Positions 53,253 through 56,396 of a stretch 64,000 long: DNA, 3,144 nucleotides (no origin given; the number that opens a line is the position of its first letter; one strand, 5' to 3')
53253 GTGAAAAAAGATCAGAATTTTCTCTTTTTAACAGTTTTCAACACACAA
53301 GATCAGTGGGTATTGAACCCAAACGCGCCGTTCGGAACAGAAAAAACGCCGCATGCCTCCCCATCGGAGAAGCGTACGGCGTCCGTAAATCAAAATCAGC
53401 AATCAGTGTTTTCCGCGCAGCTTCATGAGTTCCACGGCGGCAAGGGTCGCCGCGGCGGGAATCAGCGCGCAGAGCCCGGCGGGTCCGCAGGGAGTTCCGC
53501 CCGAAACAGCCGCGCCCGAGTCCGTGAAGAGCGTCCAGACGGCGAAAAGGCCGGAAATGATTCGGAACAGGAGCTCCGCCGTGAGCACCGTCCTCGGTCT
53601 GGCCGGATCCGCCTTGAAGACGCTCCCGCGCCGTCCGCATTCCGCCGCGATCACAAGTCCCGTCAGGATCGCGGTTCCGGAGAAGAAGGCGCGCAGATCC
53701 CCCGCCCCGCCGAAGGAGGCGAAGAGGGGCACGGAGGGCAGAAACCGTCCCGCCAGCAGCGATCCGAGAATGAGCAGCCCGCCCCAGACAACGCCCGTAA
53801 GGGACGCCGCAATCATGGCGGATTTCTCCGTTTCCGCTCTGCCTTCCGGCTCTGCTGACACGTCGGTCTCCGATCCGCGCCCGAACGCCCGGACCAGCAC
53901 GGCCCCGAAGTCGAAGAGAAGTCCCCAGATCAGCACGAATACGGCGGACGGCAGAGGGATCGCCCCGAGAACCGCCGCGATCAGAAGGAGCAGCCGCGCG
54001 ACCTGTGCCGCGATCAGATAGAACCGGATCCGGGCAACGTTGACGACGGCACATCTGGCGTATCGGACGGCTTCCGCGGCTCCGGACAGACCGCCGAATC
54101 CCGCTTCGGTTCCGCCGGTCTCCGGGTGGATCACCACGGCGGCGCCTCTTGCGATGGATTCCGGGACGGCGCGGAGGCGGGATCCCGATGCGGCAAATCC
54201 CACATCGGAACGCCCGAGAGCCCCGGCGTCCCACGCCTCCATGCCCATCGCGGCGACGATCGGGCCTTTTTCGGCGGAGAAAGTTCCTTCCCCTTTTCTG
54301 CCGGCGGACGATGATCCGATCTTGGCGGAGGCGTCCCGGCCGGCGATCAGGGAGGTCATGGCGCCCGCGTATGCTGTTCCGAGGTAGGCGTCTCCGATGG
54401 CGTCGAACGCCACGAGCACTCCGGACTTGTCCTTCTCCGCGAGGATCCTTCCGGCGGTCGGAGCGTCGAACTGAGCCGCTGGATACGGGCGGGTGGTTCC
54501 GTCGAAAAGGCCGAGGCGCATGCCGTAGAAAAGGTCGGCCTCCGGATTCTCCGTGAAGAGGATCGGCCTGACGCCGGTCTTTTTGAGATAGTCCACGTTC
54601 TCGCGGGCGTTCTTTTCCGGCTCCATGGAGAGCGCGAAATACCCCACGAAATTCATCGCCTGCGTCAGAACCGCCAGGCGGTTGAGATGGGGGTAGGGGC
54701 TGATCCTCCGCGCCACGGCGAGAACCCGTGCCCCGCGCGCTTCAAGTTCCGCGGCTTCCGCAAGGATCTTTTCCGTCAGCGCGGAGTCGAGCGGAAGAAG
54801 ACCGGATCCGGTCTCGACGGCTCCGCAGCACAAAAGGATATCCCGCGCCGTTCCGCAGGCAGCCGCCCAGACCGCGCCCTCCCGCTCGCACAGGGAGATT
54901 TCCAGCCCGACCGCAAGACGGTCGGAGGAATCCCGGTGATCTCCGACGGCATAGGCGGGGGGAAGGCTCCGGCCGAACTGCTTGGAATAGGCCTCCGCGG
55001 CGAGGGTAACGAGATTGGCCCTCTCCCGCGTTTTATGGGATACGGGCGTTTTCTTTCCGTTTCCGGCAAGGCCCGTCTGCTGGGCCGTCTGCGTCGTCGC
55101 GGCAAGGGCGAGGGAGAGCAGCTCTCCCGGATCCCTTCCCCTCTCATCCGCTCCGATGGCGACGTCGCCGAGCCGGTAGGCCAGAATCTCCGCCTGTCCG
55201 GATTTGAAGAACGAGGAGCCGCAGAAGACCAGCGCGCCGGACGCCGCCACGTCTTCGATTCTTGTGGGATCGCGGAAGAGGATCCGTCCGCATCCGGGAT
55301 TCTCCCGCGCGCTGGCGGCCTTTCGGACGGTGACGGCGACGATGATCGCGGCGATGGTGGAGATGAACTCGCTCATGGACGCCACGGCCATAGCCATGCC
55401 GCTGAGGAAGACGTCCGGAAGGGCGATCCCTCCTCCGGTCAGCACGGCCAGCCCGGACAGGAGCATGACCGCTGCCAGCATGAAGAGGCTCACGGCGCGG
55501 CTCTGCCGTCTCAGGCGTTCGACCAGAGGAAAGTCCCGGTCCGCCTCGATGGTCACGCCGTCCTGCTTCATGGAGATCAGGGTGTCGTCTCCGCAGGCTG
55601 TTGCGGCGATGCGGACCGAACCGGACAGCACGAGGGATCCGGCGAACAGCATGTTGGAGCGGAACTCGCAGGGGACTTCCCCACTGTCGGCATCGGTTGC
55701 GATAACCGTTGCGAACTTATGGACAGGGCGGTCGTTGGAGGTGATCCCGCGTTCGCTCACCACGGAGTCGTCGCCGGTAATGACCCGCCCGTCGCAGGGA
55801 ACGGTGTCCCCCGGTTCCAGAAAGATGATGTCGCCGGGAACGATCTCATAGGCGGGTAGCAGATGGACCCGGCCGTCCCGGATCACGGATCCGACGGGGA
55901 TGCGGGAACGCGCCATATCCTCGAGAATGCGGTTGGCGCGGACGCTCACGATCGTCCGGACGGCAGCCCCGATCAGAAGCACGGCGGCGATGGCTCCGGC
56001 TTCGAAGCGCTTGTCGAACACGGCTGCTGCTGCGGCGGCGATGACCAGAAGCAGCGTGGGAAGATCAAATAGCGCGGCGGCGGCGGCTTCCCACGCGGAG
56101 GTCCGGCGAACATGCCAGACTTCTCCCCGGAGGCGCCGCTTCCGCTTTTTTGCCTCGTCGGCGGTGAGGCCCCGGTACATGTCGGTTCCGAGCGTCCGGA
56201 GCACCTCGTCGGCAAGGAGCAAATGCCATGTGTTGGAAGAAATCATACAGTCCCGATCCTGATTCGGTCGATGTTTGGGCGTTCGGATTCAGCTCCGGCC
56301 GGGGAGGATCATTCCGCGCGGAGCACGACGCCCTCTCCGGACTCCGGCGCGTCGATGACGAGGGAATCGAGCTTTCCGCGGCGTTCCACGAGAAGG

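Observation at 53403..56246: Full-length P-type ATPase homolog in which every catalytic signature is degenerate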

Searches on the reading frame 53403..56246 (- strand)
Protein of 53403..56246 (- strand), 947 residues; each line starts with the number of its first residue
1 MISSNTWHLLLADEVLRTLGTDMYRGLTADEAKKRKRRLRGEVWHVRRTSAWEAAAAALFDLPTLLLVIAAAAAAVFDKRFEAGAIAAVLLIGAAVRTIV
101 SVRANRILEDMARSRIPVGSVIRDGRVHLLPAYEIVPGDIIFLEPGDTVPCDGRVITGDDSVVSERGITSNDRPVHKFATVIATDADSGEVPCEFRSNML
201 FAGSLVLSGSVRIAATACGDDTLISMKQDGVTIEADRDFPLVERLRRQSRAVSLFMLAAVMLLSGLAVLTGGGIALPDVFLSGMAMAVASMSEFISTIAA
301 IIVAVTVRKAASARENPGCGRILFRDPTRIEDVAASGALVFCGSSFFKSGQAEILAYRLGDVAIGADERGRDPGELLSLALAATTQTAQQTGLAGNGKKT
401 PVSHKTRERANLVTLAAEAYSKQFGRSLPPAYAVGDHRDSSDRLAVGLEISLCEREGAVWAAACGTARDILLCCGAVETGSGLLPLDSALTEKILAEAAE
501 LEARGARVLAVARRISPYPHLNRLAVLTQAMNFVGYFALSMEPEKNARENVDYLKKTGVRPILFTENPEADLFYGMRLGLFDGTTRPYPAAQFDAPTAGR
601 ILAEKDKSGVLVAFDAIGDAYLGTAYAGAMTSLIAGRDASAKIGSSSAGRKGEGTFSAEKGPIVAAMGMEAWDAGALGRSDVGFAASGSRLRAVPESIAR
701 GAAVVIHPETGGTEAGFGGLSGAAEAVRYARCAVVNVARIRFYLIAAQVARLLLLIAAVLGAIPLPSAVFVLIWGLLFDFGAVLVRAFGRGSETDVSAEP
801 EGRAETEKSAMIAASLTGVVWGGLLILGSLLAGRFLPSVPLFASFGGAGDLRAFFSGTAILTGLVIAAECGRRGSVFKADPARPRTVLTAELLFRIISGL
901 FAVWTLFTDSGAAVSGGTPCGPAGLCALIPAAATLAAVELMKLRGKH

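Call 3: search_protein_families(library=pfam, proteins=[window:53403-56246:-], max_evalue=1)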
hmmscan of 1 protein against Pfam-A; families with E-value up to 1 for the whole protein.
window:53403-56246:- (947 aa): 2 families
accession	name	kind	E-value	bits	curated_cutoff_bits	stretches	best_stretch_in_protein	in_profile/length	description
PF00122.25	E1-E2_ATPase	-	1e-27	97.3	28.1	1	120-312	8-180/181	E1-E2 ATPase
PF00690.31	Cation_ATPase_N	-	1.2e-06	28.5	20.4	1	7-72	1-67/69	Cation transporter/ATPase, N-terminus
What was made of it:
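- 53403..56246 (-): CDS of the 947-aa degenerate P2A-type ATPase homologue (pATP). PF00690 and PF00122 only (call 3).
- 55512..55901 (-): Actuator (A) domain, aa 116-245; the most constrained part of the protein. PF00122 hit (call 3).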

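Call 4: search_protein_families(library=ncbifam, proteins=[window:53403-56246:-], max_evalue=1)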
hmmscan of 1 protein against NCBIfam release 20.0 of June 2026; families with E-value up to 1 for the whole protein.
window:53403-56246:- (947 aa): 17 families
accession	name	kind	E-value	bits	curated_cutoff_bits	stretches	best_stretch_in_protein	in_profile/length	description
TIGR01524.1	ATPase-IIIB_Mg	equivalog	8.2e-25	86.8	610.75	2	14-298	22-305/867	magnesium-translocating P-type ATPase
TIGR01522.1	ATPase-IIA2_Ca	equivalog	9.3e-25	86.5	798.3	2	10-310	7-300/854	calcium-transporting P-type ATPase, PMR1-type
TIGR01523.1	ATPase-IID_K-Na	equivalog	1.6e-20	72.4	645.05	2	2-225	2-224/997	potassium/sodium efflux P-type ATPase, fungal-type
TIGR01116.1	ATPase-IIA1_Ca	equivalog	1.6e-18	66.3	703.4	2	67-312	13-248/799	calcium-translocating P-type ATPase, SERCA-type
TIGR01647.1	ATPase-IIIA_H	equivalog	6.8e-18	64.2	615.5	1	26-179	1-154/755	plasma-membrane proton-efflux P-type ATPase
TIGR01525.1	ATPase-IB_hvy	subfamily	1.5e-13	50.4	346.25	1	65-341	3-253/560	heavy metal translocating P-type ATPase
TIGR01517.1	ATPase-IIB_Ca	equivalog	2.3e-13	49.2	507.05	1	15-305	44-322/882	calcium-translocating P-type ATPase, PMCA-type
NF011702.0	PRK15122.1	subfamily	5.8e-13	47.7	975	2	14-297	38-341/907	magnesium-translocating P-type ATPase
TIGR01512.1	ATPase-IB2_Cd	subfamily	7.7e-11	41.4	313.5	1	65-178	3-111/494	cadmium family heavy metal-translocating P-type ATPase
TIGR01494.1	ATPase_P-type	subfamily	1.5e-10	40.2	62.3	1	86-183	2-99/478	HAD-IC family P-type ATPase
TIGR01657.1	P-ATPase-V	hypoth_equivalog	1.3e-08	32.9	618.25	1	101-211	213-325/1055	ATP13A2 family polyamine export P-type ATPase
TIGR01106.1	ATPase-IIC_X-K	subfamily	4.9e-08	31.3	946.1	1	8-225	18-242/997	Na,H/K antiporter P-type ATPase subunit alpha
NF008262.1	PRK11033.1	equivalog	1.2e-07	30.6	1005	1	55-178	171-292/731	zinc/cadmium/mercury/lead-transporting ATPase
TIGR01511.1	ATPase-IB1_Cu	subfamily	5.4e-07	28.8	397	1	83-225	45-166/542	copper-translocating P-type ATPase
TIGR01497.1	kdpB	equivalog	2.4e-06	25.9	527.9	1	122-177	111-165/675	potassium-transporting ATPase subunit KdpB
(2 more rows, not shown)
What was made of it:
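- On P-type (E1-E2) ATPases, HAD-IC catalytic family (TIGR01494 / PF00702+PF00122): The best subfamily models score about 87 bits against cut-offs of 610-800 (call 4).
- Checked: The best NCBIfam P-type models score far below their cut-offs; TIGR01494 scores 40.2 against a cut-off of 62.3 (call 4).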

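Call 5: search_solved_structures(query=window:53403-56246:-, max_evalue=0.01, show_alignments=2)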
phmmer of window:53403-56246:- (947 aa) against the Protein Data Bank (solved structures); distinct sequences matched with E-value up to 0.01: 88 (the best 60 are shown).
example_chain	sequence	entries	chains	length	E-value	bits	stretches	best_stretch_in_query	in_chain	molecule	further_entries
9euq_A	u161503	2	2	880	2e-26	95.5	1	24-312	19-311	Calcium-transporting ATPase lmo0841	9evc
6zhf_A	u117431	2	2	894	2.1e-26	95.4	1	24-312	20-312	Calcium-transporting ATPase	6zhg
6zhh_A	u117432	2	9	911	2.8e-24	88.4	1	25-312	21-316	Calcium-transporting ATPase | Calcium-transporting ATPase lmo0841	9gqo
8iww_A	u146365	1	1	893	3e-19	71.8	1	11-311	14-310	Calcium-transporting ATPase type 2C member 1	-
8iwp_A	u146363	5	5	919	3.3e-19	71.6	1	11-311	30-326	Calcium-transporting ATPase type 2C member 1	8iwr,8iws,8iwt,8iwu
7yag_A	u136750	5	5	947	3.7e-19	71.5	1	11-311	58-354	Calcium-transporting ATPase type 2C member 1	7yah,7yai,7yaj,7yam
9zlk_A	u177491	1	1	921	1.1e-18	69.9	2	85-309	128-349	Magnesium-transporting ATPase, P-type 1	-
8uy7_A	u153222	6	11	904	1.1e-17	66.5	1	25-265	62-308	Magnesium-transporting ATPase, P-type 1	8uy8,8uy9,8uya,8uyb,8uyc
9byb_A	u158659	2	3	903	4.4e-17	64.6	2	85-301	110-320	Magnesium-transporting ATPase, P-type 1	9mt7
9ejn_A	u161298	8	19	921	5.1e-17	64.4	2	85-301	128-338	Magnesium-transporting ATPase, P-type 1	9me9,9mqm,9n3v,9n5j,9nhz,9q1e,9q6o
7vh5_A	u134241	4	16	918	4.8e-15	57.8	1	19-175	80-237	Plasma membrane ATPase 1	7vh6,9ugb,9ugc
3tlm_A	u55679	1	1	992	1.2e-13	53.2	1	9-312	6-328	Sarcoplasmic/endoplasmic reticulum calcium ATPase 1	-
2dqs_A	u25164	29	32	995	6e-13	50.9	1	11-312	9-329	Sarcoplasmic/endoplasmic reticulum calcium ATPase 1 | SERCA1a | SARCOPLASMIC ENDOPLASMIC RETICULUM CALCIUM ATPASE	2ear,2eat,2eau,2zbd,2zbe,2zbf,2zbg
8owa_A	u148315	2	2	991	6.2e-13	50.9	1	11-312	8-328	Sarcoplasmic/endoplasmic reticulum calcium ATPase 1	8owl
27qy_A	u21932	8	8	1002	6.2e-13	50.9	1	11-312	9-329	Sarcoplasmic/endoplasmic reticulum calcium ATPase 1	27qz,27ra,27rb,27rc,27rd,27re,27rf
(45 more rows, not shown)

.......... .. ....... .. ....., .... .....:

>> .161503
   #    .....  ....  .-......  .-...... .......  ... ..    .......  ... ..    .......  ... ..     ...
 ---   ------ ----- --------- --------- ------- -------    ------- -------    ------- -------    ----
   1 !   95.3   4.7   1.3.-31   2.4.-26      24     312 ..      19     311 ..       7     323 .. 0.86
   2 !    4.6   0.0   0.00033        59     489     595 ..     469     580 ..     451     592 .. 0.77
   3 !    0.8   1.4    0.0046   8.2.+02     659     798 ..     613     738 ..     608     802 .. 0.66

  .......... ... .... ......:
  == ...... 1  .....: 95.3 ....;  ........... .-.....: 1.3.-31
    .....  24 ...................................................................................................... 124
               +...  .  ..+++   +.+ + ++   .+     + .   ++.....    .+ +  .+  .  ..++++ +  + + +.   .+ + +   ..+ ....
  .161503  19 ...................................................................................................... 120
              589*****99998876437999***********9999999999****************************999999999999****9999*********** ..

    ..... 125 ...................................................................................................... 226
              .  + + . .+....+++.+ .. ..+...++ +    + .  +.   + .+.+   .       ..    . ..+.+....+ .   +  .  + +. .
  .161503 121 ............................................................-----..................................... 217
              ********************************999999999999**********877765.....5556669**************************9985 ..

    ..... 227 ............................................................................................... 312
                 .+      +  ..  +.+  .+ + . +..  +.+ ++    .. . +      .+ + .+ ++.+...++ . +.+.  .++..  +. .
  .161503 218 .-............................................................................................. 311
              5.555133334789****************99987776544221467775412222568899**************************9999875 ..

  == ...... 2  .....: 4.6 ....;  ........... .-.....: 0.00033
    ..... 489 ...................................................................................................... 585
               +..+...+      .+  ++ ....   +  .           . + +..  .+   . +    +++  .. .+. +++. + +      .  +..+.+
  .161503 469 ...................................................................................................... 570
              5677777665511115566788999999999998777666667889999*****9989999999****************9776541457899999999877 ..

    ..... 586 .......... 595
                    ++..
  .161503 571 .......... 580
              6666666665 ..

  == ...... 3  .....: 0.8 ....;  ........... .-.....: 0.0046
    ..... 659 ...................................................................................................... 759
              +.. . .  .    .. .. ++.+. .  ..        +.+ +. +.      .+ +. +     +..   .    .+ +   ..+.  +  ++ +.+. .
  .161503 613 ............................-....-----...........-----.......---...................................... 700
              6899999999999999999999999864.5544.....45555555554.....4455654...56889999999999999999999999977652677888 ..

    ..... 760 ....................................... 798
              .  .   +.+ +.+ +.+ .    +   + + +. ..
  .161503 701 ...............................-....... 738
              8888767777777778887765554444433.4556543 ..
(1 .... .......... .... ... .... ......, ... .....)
